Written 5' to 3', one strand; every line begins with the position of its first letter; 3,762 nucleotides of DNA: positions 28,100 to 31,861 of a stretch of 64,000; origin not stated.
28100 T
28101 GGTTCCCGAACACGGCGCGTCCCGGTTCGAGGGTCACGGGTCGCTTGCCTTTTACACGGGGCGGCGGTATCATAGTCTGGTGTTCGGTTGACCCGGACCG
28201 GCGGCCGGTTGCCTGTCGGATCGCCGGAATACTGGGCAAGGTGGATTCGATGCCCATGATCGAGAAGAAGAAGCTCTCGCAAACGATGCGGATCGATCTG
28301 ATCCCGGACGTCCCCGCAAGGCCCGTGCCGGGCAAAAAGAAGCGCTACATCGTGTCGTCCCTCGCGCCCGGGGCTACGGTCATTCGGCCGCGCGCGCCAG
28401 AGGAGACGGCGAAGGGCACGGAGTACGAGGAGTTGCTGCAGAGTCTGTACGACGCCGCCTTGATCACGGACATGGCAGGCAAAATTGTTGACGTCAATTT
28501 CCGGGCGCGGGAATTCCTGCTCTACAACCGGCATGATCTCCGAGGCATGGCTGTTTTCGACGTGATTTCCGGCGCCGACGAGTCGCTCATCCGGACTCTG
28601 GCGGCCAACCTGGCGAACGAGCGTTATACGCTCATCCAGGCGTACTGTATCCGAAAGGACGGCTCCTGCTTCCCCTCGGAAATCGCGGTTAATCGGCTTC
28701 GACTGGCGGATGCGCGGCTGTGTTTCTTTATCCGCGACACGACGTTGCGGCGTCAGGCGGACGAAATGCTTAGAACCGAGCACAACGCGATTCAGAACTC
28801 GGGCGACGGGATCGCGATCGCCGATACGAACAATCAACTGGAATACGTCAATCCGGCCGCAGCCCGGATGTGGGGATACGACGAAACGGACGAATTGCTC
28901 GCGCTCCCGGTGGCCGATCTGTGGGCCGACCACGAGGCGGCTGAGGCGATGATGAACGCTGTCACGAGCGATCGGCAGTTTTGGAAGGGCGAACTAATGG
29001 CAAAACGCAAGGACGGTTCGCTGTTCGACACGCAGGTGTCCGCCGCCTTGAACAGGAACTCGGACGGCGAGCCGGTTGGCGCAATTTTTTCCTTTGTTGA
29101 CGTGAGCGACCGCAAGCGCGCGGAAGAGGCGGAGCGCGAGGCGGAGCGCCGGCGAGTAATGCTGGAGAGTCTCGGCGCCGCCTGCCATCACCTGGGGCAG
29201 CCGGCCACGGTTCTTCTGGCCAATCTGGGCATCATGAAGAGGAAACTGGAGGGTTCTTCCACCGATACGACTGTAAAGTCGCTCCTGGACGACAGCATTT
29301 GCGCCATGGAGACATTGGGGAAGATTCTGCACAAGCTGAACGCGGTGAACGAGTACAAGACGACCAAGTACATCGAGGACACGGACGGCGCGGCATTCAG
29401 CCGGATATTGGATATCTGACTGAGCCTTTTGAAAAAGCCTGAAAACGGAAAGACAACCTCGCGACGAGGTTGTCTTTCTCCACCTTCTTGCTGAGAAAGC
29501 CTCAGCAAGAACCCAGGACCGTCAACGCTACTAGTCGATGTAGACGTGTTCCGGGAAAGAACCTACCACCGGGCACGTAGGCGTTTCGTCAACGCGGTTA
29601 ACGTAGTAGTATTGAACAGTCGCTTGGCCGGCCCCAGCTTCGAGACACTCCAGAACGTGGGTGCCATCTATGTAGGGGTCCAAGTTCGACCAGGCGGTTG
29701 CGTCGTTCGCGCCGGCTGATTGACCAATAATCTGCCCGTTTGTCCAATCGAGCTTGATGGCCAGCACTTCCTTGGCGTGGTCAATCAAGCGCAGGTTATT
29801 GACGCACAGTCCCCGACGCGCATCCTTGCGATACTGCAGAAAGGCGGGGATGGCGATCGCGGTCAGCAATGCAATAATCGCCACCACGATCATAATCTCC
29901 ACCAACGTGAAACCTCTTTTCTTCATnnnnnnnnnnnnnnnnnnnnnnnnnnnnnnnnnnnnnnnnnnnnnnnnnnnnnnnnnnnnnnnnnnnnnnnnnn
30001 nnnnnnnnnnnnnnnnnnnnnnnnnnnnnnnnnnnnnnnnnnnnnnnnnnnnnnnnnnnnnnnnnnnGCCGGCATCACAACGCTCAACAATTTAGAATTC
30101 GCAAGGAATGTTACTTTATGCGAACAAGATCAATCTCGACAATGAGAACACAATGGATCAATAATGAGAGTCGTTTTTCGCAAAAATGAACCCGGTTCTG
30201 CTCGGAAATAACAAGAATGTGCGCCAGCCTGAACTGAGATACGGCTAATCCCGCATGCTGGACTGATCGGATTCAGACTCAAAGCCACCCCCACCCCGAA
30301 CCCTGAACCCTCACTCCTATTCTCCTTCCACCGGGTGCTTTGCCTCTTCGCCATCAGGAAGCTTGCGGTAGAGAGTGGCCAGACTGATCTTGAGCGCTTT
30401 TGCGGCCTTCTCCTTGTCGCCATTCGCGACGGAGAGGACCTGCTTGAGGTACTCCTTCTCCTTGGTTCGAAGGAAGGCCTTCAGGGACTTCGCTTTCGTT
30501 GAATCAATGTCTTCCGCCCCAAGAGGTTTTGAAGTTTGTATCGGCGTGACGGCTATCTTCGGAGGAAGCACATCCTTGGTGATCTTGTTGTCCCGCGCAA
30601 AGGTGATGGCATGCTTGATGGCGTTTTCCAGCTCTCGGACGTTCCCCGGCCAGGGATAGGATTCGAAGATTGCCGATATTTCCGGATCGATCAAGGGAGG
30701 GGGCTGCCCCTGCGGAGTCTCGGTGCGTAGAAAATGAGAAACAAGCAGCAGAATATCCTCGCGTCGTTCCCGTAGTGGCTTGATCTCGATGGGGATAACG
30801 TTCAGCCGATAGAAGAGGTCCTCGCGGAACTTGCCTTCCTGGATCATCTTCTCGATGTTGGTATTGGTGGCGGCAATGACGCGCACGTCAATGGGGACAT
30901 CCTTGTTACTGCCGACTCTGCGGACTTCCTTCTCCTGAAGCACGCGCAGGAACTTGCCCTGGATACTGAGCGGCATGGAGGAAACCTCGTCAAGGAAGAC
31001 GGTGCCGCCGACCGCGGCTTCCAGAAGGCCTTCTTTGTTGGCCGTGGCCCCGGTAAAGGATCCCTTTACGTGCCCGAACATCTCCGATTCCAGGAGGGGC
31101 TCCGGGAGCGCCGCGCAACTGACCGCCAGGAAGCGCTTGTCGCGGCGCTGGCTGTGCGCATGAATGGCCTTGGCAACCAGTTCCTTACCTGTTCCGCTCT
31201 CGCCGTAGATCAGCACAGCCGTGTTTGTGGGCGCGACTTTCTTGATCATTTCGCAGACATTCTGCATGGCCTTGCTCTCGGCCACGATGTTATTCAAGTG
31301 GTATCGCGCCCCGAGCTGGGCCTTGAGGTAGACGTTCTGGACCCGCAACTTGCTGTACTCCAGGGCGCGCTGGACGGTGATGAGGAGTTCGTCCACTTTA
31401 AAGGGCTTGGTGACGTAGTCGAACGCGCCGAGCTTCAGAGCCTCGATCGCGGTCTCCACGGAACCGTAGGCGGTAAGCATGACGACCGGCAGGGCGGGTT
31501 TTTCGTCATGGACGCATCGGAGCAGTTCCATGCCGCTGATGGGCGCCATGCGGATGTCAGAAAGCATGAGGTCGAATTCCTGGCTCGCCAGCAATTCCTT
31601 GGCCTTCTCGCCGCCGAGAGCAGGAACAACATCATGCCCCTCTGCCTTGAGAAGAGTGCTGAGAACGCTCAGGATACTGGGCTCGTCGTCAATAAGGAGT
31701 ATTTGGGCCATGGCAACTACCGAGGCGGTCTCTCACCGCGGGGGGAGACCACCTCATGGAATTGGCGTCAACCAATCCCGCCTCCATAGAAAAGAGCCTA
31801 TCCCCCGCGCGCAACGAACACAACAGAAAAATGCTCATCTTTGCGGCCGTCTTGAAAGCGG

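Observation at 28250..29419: PilS-position sensor lacks a kinase catalytic domain and is paralogous to a distant hybrid histidine kinase; the hybrid kinase is adjacent to a second DHp-only protein with His replaced by Gln (hybrid kinase + degenerate DHp protein at 59891-63262)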

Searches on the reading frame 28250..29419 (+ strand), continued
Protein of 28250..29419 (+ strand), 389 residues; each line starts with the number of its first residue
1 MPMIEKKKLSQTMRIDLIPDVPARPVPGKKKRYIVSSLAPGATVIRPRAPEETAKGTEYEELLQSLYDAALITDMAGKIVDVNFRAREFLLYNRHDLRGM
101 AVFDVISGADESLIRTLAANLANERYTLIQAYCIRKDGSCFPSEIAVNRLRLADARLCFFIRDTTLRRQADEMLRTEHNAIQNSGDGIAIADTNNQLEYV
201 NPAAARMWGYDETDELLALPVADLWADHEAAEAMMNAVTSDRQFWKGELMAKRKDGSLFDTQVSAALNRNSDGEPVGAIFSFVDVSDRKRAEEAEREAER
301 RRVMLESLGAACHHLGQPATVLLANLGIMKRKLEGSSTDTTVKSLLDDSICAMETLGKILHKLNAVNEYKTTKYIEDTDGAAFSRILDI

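Call 57: fold_search(model_id=the predicted structure, library=pdb)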
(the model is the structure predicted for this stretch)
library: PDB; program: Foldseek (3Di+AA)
matches with E <= 10: 1366; with E <= 0.001: 649
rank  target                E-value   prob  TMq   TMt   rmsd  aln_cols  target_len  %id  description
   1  9cdr_A                3.3e-15  1.00  0.30  0.16  16.1       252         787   14  DosP Apo straight form (released 2024-11-20)
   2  9cmf_A                5.4e-15  1.00  0.29  0.15  19.5       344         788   14  Substrate bound DosP (released 2024-11-20)
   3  9ce0_B                7.6e-15  1.00  0.30  0.16  15.6       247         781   15  DosP Apo Bent form (released 2024-11-20)
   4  9qq6_A                7.6e-15  1.00  0.30  0.24  22.1       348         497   17  Structure of the Azotobacter vinelandii NifL-NifA complex (released 2025-06-18)
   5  9bgv_A                1.9e-14  1.00  0.29  0.15  16.2       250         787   15  DosP R97A straight form (released 2024-11-20)
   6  3ewk                  8.0e-14  1.00  0.27  0.43  12.5       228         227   23  Structure of the redox sensor domain of Methylococcus capsulatus (Bath) MmoS (released 2009-03-24)
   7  6ph4_B                2.9e-13  1.00  0.29  0.25  20.1       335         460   14  Full length LOV-PAS-HK construct from the LOV-HK sensory protein from Brucella abortus (light-adapted, construct 15-48 (released 2020-12-30)
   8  4hh2_A                3.6e-13  1.00  0.25  0.27  14.1       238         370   18  Structure of PpsR without the HTH motif from Rb. sphaeroides (released 2013-06-05)
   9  9bkv_B                3.6e-13  1.00  0.28  0.15  19.9       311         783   14  DosP R97A bent form (released 2024-11-20)
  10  9bkv_A                4.3e-13  1.00  0.29  0.15  16.4       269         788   13  DosP R97A bent form (released 2024-11-20)
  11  4hh2_B                6.4e-13  1.00  0.26  0.28  19.1       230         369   19  Structure of PpsR without the HTH motif from Rb. sphaeroides (released 2013-06-05)
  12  4hh2_D                6.4e-13  1.00  0.26  0.27  13.8       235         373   19  Structure of PpsR without the HTH motif from Rb. sphaeroides (released 2013-06-05)
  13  6pps_D                1.0e-12  1.00  0.25  0.36  13.8       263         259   15  A blue light illuminated LOV-PAS construct from the LOV-HK sensory protein from Brucella abortus (construct 15-273) (released 2020-07-15)
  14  6ph4_A                1.0e-12  1.00  0.25  0.30  21.2       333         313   14  Full length LOV-PAS-HK construct from the LOV-HK sensory protein from Brucella abortus (light-adapted, construct 15-48 (released 2020-12-30)
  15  6pps_A                1.3e-12  1.00  0.25  0.36  14.7       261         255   14  A blue light illuminated LOV-PAS construct from the LOV-HK sensory protein from Brucella abortus (construct 15-273) (released 2020-07-15)
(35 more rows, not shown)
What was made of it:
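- On NifL-type anti-activator: Foldseek match to 9qq6_A over 348 columns (call 57).
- The NifL-NifA complex chain 9qq6_A is one of the best whole-protein structural matches (rank 4, 348 aligned columns, call 57).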

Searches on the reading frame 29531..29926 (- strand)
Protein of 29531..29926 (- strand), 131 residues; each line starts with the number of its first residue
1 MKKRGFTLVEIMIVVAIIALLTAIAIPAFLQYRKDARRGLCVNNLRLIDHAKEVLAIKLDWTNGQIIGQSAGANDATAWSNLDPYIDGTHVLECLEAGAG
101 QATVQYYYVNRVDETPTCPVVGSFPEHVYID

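Call 3: search_protein_families(library=pfam, proteins=[window:29531-29926:-], max_evalue=1)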
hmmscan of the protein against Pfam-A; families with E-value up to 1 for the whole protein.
window:29531-29926:- (131 aa): 1 family
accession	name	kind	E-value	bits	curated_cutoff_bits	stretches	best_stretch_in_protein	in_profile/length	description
PF07963.17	N_methyl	-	2.6e-08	33.6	21.2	1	2-26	3-27/27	Prokaryotic N-terminal methylation motif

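Call 4: search_protein_families(library=ncbifam, proteins=[window:29531-29926:-], max_evalue=1)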
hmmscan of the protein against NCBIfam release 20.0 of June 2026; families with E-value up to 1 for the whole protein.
window:29531-29926:- (131 aa): 18 families
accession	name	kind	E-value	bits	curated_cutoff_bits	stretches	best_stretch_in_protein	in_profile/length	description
NF041775.1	typeIV_PilA_Myxo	equivalog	5.9e-11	42.7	400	1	2-49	9-56/214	type IV pilin protein PilA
NF007862.0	PRK10574.1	equivalog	7.1e-11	42.4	138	1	1-36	2-37/145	prepilin peptidase-dependent pilin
TIGR02532.1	IV_pilin_GFxxxE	domain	4e-08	32.8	16.3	1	3-26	1-24/24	prepilin-type N-terminal cleavage/methylation domain-containing protein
TIGR01710.1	typeII_sec_gspG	equivalog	7.8e-08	32.4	88.85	1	4-55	1-52/134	type II secretion system major pseudopilin GspG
TIGR01708.2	typeII_sec_gspH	equivalog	1.2e-06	28.6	80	1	4-30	2-28/169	type II secretion system minor pseudopilin GspH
NF040999.1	pilin_ComGC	equivalog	6e-06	26.4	75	1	4-37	2-35/84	competence type IV pilus major pilin ComGC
NF041013.1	T4P_ComGE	equivalog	8.4e-06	25.8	49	1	2-36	2-36/83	competence type IV pilus minor pilin ComGE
NF007800.0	PRK10506.1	equivalog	3.7e-05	23.6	158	1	2-38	7-43/163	prepilin peptidase-dependent protein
TIGR02596.1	TIGR02596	subfamily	5.3e-05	23.4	70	1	6-30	1-25/196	Verru_Chthon cassette protein D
NF040982.1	ComGD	equivalog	0.0036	17.7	70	1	3-34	1-32/139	competence type IV pilus minor pilin ComGD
NF007848.0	PRK10557.1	equivalog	0.042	13.2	120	1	1-29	8-39/192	prepilin peptidase-dependent protein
NF007680.0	PRK10355.1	equivalog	0.065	12.4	504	1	15-87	5-79/331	D-xylose ABC transporter substrate-binding protein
NF009243.0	PRK12599.1-2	equivalog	0.07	13.8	95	1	7-35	61-89/91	putative monovalent cation/H+ antiporter subunit F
NF047827.1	T3SSXpsH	equivalog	0.073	12.9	160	1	4-29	1-26/145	type II secretion system protein XpsH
TIGR01707.1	gspI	equivalog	0.086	13.3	44.35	1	5-31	1-27/101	type II secretion system minor pseudopilin GspI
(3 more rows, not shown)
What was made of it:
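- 29531..29926 (-): pilA-like major pilin (N_methyl motif). calls 3, 4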

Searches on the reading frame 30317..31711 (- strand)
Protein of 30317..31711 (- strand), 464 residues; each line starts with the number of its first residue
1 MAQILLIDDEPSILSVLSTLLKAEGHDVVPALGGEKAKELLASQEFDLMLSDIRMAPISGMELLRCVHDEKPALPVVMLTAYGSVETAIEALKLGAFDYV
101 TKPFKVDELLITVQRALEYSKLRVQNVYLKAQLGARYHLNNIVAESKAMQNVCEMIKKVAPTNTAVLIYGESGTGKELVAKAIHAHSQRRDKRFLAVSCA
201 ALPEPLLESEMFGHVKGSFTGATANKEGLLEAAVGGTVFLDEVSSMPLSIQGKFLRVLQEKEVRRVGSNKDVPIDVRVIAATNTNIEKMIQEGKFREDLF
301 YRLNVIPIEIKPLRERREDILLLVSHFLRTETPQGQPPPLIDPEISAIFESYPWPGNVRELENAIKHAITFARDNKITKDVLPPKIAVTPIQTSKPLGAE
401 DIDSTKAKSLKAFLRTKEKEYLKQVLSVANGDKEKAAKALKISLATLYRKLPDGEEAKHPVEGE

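Call 3: search_protein_families(library=pfam, proteins=[window:30317-31711:-], max_evalue=1)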
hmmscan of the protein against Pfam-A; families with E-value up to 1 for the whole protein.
window:30317-31711:- (464 aa): 26 families (the best 25 are shown)
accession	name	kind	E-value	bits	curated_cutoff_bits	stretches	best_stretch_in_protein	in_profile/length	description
PF00158.32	Sigma54_activat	-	5.8e-72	241.3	20.2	1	142-309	1-168/168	Sigma-54 interaction domain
PF00072.30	Response_reg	-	5.1e-28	97.9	30.2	1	4-113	1-110/111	Response regulator receiver domain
PF25601.1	AAA_lid_14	-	9.7e-22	77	27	1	314-389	1-77/87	AAA+ ATPase lid domain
PF14532.12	Sigma54_activ_2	-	2.2e-18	67.2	25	1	143-313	1-138/138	Sigma-54 interaction domain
PF02954.25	HTH_8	-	4.3e-09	36.4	22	1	414-451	2-39/42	Bacterial regulatory protein, Fis family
PF07728.20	AAA_5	-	2.2e-08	34.6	22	1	166-285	2-124/139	AAA domain (dynein-related subfamily)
PF00004.35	AAA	-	2.5e-06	28.4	21.2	1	166-289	1-114/131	ATPase family associated with various cellular activities (AAA)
PF20030.5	bpMoxR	-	2.1e-05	24.1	27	1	150-283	18-145/205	MoxR domain in the MoxR-vWA-beta-propeller ternary systems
PF01078.27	Mg_chelatase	-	0.0016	18.3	20.3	1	221-284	93-158/207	Magnesium chelatase, subunit ChlI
PF13191.12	AAA_16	-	0.0017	19.4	32.6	1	154-202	14-63/167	AAA ATPase domain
PF07724.20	AAA_2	-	0.0026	18.2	27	1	165-294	5-135/166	AAA domain (Cdc48 subfamily)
PF07726.17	AAA_3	-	0.0028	18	27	1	166-284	2-112/131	ATPase family associated with various cellular activities (AAA)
PF05673.19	DUF815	-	0.0094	15.6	23.8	1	145-199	36-89/249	Protein of unknown function (DUF815)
PF06068.19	TIP49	-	0.011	15.4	23.8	1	143-198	27-84/347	TIP49 P-loop domain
PF02796.21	HTH_7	-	0.013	16.1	23.8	1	436-453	27-44/45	Helix-turn-helix domain of resolvase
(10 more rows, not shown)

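Call 4: search_protein_families(library=ncbifam, proteins=[window:30317-31711:-], max_evalue=1)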
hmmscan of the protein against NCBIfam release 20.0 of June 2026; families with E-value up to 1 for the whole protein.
window:30317-31711:- (464 aa): 141 families (the best 25 are shown)
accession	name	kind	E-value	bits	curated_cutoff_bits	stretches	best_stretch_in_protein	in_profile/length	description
NF008469.0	PRK11361.1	equivalog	3.3e-135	451.4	714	1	3-452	6-452/461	acetoacetate metabolism transcriptional regulator AtoC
TIGR01818.1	ntrC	equivalog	1.1e-126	423.4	558.6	1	4-453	1-462/463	nitrogen regulation protein NR(I)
NF007689.0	PRK10365.1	equivalog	9.4e-114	380.6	760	1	3-451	7-439/441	sigma-54-dependent response regulator transcription factor ZraR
NF041946.1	LuxO_transreg_Vib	equivalog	4.8e-113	378.4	800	1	7-453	2-459/463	quorum-sensing sigma-54 dependent transcriptional regulator LuxO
NF051870.1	NAssimRespRegNtrX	equivalog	7.9e-112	374.4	600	1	1-451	1-447/452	nitrogen assimilation response regulator NtrX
TIGR02915.1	PEP_resp_reg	equivalog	5.9e-111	371.5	502.6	1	5-449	2-437/445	PEP-CTERM-box response regulator transcription factor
NF041552.1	TF_PrdR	equivalog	3.8e-110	368.9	795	1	115-451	242-573/577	sigma-54 dependent transcriptional regulator PrdR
NF011695.0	PRK15115.1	equivalog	1.4e-108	363.6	763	1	2-440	7-422/445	two-component system response regulator GlrR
NF008176.1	PRK10923.1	equivalog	7.5e-106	354.5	620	1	3-451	5-463/469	nitrogen regulation protein NR(I)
TIGR01817.1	nifA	equivalog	7.5e-97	325.3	528.85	1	132-383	188-439/534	nif-specific transcriptional activator NifA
NF003451.0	PRK05022.1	equivalog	1.4e-95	321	476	1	113-449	159-503/512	nitric oxide reductase transcriptional regulator NorR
NF038308.1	RNA_repair_RtcR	equivalog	1.4e-94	317.8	650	1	85-447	123-504/530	RNA repair transcriptional activator RtcR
NF050807.1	TransRegFlbDCaul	equivalog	5.4e-92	309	750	1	20-455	19-439/454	sigma-54-dependent transcriptional regulator FlbD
TIGR02329.1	propionate_PrpR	equivalog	4.6e-91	306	499.2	1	119-451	191-524/526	propionate catabolism operon regulatory protein PrpR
NF049963.1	RespRegFlgRCampy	domain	1.8e-90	303.8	750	1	43-450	42-423/429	fla regulon two-component system response regulator FlgR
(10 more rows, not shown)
